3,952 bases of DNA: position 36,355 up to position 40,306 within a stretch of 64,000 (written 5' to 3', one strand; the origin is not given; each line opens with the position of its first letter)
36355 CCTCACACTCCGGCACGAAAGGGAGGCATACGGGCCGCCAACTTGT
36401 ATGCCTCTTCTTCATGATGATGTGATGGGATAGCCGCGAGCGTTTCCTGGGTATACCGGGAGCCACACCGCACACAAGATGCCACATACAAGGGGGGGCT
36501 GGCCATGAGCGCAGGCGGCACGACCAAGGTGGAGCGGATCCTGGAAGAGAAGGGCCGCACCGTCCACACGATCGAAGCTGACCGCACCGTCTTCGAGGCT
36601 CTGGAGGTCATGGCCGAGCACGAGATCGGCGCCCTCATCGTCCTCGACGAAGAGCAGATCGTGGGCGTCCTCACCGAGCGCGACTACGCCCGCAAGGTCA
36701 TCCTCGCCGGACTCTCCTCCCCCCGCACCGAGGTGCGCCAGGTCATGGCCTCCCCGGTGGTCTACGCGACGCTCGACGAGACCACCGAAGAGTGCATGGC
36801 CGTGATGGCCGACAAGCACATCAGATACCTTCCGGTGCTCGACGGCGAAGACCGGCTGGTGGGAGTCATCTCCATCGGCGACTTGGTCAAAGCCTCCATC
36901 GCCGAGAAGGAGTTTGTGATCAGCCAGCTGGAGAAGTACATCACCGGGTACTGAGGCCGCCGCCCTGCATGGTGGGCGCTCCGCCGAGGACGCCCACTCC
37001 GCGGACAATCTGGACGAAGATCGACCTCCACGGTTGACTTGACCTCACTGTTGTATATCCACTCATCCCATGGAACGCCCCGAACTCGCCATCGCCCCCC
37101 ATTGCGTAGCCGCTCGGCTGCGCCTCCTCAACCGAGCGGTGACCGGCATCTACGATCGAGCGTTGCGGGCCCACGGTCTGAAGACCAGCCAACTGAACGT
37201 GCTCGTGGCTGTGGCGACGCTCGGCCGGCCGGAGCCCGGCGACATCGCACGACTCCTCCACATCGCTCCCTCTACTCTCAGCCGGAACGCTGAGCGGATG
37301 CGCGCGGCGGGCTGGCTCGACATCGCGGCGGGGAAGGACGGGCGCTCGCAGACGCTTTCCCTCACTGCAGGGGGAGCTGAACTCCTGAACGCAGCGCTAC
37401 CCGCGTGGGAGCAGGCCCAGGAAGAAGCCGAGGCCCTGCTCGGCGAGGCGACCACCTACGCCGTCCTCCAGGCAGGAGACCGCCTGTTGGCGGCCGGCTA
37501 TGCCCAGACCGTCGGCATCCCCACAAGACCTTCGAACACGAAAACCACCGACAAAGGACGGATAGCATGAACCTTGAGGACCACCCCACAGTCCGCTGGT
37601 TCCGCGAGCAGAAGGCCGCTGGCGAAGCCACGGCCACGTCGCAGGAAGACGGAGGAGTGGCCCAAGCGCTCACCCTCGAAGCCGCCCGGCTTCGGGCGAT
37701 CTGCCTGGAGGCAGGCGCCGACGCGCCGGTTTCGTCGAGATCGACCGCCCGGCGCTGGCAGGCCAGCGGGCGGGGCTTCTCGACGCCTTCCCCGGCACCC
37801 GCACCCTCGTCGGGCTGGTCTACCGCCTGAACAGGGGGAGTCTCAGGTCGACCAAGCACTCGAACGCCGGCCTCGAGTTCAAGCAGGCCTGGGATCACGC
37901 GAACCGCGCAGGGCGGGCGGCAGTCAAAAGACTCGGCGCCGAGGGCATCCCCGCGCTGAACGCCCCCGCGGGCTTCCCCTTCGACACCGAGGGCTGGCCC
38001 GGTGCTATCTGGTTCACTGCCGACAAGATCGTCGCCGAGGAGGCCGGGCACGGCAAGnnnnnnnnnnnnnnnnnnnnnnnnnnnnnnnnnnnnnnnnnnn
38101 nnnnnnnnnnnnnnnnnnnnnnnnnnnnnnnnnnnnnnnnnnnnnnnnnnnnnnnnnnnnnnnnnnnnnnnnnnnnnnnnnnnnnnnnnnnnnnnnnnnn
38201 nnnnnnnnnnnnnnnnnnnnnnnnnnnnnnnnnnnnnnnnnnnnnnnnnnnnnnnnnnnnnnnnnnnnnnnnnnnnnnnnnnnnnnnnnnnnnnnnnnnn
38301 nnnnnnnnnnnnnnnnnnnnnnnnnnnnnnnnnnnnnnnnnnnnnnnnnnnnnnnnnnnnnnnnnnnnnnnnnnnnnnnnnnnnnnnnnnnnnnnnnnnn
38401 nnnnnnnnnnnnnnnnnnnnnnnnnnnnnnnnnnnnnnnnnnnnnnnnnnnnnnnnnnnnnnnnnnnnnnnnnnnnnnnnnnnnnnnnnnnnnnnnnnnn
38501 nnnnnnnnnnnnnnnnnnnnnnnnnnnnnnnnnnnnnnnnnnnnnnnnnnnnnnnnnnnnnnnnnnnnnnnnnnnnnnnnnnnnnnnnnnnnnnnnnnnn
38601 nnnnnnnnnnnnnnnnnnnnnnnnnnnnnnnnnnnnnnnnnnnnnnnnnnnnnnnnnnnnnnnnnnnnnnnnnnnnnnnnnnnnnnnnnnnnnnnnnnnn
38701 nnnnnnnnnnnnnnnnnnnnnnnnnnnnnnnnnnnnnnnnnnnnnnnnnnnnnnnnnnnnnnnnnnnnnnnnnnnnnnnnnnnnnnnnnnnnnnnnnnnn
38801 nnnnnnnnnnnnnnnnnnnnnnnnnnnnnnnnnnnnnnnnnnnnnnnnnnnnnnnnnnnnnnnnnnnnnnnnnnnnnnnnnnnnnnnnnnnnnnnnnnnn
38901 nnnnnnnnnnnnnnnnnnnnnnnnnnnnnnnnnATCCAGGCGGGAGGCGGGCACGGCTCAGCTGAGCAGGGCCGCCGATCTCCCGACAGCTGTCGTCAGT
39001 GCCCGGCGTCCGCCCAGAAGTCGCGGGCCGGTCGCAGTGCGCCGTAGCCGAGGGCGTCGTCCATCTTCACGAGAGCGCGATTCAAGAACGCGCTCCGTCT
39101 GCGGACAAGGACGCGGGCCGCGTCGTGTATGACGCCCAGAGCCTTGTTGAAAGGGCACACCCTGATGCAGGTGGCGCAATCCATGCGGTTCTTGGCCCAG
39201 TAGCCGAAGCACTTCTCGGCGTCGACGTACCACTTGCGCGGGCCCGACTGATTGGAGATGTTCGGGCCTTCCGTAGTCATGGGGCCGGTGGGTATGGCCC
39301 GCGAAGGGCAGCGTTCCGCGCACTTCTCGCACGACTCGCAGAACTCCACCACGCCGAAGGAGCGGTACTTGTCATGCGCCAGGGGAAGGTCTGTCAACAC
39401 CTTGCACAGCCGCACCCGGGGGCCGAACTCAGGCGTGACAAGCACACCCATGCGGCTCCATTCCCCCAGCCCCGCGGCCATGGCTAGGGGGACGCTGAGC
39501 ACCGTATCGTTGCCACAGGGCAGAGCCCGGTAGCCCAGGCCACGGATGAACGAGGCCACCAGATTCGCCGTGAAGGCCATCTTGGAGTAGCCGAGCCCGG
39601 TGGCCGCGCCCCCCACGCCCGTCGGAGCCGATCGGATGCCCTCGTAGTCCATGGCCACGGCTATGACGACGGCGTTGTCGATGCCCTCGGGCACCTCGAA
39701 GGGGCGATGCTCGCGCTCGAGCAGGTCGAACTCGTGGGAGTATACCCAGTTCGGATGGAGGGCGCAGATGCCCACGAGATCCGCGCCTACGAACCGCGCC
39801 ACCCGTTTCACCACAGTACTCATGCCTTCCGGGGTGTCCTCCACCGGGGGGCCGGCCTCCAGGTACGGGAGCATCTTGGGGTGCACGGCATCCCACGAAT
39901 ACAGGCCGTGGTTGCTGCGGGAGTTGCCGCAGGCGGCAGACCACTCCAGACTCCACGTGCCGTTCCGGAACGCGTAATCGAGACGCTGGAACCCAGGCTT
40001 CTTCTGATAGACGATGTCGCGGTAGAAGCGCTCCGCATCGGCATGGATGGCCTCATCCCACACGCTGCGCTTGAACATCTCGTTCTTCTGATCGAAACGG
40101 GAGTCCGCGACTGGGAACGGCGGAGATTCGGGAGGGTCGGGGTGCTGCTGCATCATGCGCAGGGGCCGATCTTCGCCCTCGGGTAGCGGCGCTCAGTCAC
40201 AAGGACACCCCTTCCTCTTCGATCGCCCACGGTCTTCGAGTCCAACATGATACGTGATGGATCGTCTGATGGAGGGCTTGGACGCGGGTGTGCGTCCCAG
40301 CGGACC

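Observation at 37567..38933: QueG-like reductase with SCP2 replacing the usual C-terminal domain; single-base frameshift at about 37717-37727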

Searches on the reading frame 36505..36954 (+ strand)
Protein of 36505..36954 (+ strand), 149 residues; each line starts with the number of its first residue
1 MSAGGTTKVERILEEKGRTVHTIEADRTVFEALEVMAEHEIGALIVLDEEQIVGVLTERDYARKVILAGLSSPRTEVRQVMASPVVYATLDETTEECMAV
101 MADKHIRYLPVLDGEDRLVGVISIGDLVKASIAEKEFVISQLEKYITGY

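Call 4: search_protein_families(library=pfam, proteins=[window:36505-36954:+], max_evalue=0.01)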
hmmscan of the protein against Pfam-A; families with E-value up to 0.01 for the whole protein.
window:36505-36954:+ (149 aa): 1 family
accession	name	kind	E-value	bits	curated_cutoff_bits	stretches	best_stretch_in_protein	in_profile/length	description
PF00571.33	CBS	-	2.1e-25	89.2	24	2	77-131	1-55/57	CBS domain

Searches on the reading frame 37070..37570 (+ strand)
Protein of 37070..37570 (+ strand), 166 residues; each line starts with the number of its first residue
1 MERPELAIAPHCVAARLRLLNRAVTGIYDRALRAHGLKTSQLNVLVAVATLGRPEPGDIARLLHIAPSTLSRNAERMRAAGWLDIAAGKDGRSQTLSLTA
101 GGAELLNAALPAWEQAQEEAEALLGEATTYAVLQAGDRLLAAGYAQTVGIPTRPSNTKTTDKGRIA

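Call 4: search_protein_families(library=pfam, proteins=[window:37070-37570:+], max_evalue=0.01)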
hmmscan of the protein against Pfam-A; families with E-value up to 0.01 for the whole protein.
window:37070-37570:+ (166 aa): 3 families
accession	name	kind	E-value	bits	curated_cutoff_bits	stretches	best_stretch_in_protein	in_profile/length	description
PF12802.13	MarR_2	-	2.7e-09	37.5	27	1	35-93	1-61/61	MarR family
PF01047.28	MarR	-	0.00032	21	24.6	1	40-83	4-47/59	MarR family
PF13463.12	HTH_27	-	0.0022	18.7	22.2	1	37-102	1-68/68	Winged helix DNA-binding domain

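Call 48: search_protein_families(library=ncbifam, proteins=[window:37070-37567:+], max_evalue=0.01)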
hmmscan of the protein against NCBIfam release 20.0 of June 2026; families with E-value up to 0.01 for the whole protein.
window:37070-37567:+ (166 aa): 5 families
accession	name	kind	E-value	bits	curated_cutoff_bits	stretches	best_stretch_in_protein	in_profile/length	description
TIGR02337.1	HpaR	equivalog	1.7e-05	24.7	121.2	1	29-128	18-118/130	homoprotocatechuate degradation operon regulator HpaR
NF053777.1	Saro0803TransReg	equivalog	5.6e-05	22.8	200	1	13-115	11-114/140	Saro_0803 family transcriptional regulator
NF008565.1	PRK11512.1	equivalog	0.0019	18.2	240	1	29-107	30-109/144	multiple antibiotic resistance transcriptional regulator MarR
NF045593.1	bilirub_TF_BilQ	equivalog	0.0022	17.7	125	1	21-121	12-113/135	bilirubin utilization transcriptional regulator BilQ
NF052438.1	TransRegRv0880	equivalog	0.0028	17.5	220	1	38-137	33-133/143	Rv0880 family HTH-type transcriptional regulator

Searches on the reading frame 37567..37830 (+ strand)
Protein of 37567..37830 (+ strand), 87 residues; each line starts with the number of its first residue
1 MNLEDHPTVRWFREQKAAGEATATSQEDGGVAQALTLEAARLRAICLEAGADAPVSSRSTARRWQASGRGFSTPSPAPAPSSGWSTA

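Call 13: find_encoding_contigs(protein=window:37567-37830:+, flank=3000, max_places=10)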
Protein window:37567-37830:+ (87 aa): 5 contigs read that carry it; 3 places shown.
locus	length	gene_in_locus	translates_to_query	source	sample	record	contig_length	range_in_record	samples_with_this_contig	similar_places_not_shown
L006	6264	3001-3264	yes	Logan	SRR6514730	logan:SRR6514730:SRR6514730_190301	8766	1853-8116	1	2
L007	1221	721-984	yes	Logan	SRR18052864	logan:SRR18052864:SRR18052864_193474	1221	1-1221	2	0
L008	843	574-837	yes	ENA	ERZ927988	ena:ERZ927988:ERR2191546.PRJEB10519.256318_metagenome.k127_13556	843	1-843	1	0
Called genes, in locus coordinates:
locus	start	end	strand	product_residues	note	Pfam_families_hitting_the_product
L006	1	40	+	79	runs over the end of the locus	-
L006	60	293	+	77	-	-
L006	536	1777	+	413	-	PF04389:Peptidase_M28 (weak), PF01546:Peptidase_M20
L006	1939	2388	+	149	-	PF00571:CBS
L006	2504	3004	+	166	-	PF12802:MarR_2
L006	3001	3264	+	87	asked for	-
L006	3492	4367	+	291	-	PF13187:Fer4_9 (faint), PF12838:Fer4_7 (faint), PF13237:Fer4_10 (faint), PF13484:Fer4_16 (faint), PF02036:SCP2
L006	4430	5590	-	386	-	PF12838:Fer4_7 (weak), PF13484:Fer4_16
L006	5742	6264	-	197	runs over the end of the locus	PF01558:POR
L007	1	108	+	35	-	?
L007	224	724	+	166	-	PF12802:MarR_2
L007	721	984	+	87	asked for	-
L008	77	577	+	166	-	PF12802:MarR_2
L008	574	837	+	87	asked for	-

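Call 14: list_cluster_members(proteins=[P0005, window:37567-37827:+])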
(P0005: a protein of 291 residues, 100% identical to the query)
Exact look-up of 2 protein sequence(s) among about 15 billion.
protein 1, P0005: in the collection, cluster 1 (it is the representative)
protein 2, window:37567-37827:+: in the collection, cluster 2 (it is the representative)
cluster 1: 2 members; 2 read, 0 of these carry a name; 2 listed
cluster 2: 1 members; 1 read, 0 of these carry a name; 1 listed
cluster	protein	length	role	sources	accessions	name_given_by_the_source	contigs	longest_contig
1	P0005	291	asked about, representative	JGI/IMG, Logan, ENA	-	-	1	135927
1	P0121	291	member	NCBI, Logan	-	-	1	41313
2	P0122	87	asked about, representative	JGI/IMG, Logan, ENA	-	-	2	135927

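Call 15: find_encoding_contigs(protein=P0121, flank=4000, max_places=10)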
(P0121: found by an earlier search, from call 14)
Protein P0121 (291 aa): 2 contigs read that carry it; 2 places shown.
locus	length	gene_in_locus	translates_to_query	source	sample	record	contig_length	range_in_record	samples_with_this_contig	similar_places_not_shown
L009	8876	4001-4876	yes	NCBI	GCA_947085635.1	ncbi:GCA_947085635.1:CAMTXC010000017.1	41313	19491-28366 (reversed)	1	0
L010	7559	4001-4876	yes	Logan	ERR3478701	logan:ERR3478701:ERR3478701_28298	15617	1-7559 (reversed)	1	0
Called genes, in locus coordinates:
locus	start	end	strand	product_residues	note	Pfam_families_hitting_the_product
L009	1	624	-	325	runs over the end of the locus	PF08240:ADH_N, PF00107:ADH_zinc_N, PF13602:ADH_zinc_N_2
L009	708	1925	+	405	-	-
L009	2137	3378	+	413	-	PF01546:Peptidase_M20, PF07687:M20_dimer (faint)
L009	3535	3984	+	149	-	PF00571:CBS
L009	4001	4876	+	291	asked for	PF13187:Fer4_9 (faint), PF12838:Fer4_7 (faint), PF00037:Fer4 (faint), PF12837:Fer4_6 (faint), PF13237:Fer4_10 (faint), PF13484:Fer4_16 (faint), PF02036:SCP2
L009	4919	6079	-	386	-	PF12838:Fer4_7 (weak), PF13484:Fer4_16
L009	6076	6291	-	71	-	-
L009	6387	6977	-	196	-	PF01558:POR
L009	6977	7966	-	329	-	PF02775:TPP_enzyme_C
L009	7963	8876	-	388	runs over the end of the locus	PF01855:POR_N, PF17147:PFOR_II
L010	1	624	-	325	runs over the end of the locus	PF08240:ADH_N, PF00107:ADH_zinc_N, PF13602:ADH_zinc_N_2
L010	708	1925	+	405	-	-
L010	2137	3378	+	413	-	PF01546:Peptidase_M20, PF07687:M20_dimer (faint)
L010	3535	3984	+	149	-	PF00571:CBS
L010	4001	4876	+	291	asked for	PF13187:Fer4_9 (faint), PF12838:Fer4_7 (faint), PF00037:Fer4 (faint), PF12837:Fer4_6 (faint), PF13237:Fer4_10 (faint), PF13484:Fer4_16 (faint), PF02036:SCP2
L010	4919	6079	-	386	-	PF12838:Fer4_7 (weak), PF13484:Fer4_16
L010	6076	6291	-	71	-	-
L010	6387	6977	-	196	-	PF01558:POR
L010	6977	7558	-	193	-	?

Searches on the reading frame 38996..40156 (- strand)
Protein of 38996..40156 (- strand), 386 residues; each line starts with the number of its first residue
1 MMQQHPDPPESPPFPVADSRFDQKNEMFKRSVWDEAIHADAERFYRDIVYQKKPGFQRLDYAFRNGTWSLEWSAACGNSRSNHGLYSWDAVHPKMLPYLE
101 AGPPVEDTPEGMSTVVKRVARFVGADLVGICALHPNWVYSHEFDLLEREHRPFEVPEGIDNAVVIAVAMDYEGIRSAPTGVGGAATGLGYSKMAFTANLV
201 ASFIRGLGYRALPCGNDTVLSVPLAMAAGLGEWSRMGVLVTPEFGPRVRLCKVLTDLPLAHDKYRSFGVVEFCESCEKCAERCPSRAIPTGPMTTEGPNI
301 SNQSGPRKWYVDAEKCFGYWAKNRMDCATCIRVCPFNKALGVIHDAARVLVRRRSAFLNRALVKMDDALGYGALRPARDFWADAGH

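Call 4: search_protein_families(library=pfam, proteins=[window:38996-40156:-], max_evalue=0.01)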
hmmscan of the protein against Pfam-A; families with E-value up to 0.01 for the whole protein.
window:38996-40156:- (386 aa): 8 families
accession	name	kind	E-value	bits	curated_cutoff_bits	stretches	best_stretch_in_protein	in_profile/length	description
PF13484.11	Fer4_16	-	7.8e-09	36.6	30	1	273-337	2-66/66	4Fe-4S double cluster binding domain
PF12838.12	Fer4_7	-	3.5e-07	31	27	1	273-337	2-51/52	4Fe-4S dicluster domain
PF13486.11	Dehalogenase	-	0.00017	21.4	24.3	1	163-259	208-306/306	Reductive dehalogenase subunit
PF00037.32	Fer4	-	0.00082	19.5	21.1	0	271-288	6-23/24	4Fe-4S binding domain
PF13183.11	Fer4_8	-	0.00083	20.3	27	0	271-285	52-66/68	4Fe-4S dicluster domain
PF13237.11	Fer4_10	-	0.001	19.4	25.5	0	310-342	3-30/53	4Fe-4S dicluster domain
PF13534.11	Fer4_17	-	0.0023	18.9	22.2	0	271-285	44-58/61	4Fe-4S dicluster domain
PF14697.11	Fer4_21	-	0.0057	17.2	35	0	323-339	40-56/59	4Fe-4S dicluster domain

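Call 5: search_protein_families(library=ncbifam, proteins=[window:38996-40156:-], max_evalue=0.01)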
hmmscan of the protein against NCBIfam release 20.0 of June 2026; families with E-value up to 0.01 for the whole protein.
window:38996-40156:- (386 aa): 11 families
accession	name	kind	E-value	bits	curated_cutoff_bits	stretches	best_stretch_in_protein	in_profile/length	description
TIGR02486.1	RDH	subfamily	2e-65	221.7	160.35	2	150-372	78-314/314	reductive dehalogenase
TIGR00276.1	TIGR00276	equivalog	1.3e-13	50.6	200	1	216-345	128-252/337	tRNA epoxyqueuosine(34) reductase QueG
TIGR00397.1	mauM_napG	subfamily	1.5e-06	27.9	178.85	1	274-337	91-151/213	MauM/NapG family ferredoxin-type protein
NF058577.1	FdxA_fam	equivalog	0.0005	20.2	65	0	270-336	6-50/52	4Fe-4S ferredoxin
NF007012.0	PRK09476.1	equivalog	0.00061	19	269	1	273-339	99-160/254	ferredoxin-type protein NapG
NF033683.1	di_4Fe-4S_YfhL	equivalog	0.00062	20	86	0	269-339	5-59/80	YfhL family 4Fe-4S dicluster ferredoxin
NF038196.1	ferrodoxin_EFR1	subfamily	0.003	17.6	75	0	263-289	176-202/242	EFR1 family ferrodoxin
NF005503.0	PRK07118.1-2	equivalog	0.0056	16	252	0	325-352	170-196/292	RnfABCDGE type electron transport complex subunit B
NF042909.1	FMH_DH_FwdF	exception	0.0056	15.8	375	1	271-337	138-193/336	tungsten-dependent formylmethanofuran dehydrogenase subunit FwdF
NF040684.1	PorD_Arch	equivalog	0.0063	16.6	120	0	270-289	61-80/85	pyruvate synthase subunit PorD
TIGR04270.1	Rama_corrin_act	subfamily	0.0064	14.9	500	1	269-338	476-526/534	methylamine methyltransferase corrinoid protein reductive activase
